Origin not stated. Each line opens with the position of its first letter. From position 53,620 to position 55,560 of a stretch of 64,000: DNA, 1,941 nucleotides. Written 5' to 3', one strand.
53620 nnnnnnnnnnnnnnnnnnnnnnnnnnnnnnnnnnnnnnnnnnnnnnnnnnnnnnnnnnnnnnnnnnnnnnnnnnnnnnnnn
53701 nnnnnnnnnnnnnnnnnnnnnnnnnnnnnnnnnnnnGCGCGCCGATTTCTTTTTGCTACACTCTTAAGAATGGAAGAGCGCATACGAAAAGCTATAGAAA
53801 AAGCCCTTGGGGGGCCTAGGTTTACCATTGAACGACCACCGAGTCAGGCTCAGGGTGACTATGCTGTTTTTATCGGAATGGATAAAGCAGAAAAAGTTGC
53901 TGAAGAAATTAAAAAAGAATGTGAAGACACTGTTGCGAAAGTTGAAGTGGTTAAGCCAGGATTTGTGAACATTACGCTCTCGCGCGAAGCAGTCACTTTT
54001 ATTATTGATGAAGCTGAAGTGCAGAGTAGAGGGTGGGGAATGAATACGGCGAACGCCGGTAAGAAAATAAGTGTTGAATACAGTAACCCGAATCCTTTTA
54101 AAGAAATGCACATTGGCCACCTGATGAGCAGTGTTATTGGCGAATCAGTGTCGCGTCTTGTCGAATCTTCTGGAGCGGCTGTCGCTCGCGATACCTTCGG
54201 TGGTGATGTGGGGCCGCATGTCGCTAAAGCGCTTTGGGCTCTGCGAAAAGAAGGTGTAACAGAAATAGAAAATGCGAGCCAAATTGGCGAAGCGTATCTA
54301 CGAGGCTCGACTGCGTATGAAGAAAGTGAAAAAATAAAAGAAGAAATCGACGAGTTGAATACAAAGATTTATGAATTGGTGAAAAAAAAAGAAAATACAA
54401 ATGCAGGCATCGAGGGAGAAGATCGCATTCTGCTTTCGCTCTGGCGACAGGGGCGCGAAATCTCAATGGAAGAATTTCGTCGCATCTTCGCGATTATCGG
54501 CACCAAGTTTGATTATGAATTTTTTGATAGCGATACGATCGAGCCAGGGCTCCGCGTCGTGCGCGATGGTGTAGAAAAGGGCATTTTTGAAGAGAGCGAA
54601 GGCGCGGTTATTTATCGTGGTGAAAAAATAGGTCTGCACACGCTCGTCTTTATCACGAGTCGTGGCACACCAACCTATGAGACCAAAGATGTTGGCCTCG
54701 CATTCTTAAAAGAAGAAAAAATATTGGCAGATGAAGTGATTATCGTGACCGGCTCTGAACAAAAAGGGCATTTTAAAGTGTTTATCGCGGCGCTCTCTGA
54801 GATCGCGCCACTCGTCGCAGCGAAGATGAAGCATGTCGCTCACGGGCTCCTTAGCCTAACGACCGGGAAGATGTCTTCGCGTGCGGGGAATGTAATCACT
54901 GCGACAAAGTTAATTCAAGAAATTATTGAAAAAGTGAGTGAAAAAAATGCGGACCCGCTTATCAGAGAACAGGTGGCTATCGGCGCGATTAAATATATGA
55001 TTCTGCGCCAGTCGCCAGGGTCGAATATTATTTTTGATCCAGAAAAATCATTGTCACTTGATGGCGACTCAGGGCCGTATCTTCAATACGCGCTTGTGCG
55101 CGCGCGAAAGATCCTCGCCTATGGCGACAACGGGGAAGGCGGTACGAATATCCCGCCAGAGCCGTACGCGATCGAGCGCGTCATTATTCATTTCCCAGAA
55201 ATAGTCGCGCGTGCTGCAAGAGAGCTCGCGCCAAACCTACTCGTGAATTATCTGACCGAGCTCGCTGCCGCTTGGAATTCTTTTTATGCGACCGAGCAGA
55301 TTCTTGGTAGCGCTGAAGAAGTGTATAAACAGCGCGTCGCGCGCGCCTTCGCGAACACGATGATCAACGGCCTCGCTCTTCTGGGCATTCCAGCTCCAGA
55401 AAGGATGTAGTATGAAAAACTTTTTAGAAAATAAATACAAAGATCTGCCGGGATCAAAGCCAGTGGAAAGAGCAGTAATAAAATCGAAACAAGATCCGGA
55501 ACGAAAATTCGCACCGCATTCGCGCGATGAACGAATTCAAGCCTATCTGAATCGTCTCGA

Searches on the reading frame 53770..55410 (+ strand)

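Call 51: search_protein_families(library=pfam, proteins=[window:53770-55410:+], max_evalue=0.00001)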
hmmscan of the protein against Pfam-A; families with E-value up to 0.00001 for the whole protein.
window:53770-55410:+ (546 aa): 3 families
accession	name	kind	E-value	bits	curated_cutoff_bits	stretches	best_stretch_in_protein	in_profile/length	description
PF00750.26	tRNA-synt_1d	-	2.6e-33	115.9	23.3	1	93-423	15-348/349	tRNA synthetases class I (R), catalytic domain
PF05746.21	DALR_1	-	2.3e-19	70.1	22.3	1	438-546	1-117/117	DALR anticodon binding domain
PF03485.21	Arg_tRNA_synt_N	-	1.4e-08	35.6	21.5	1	2-70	4-85/85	Arginyl tRNA synthetase N terminal domain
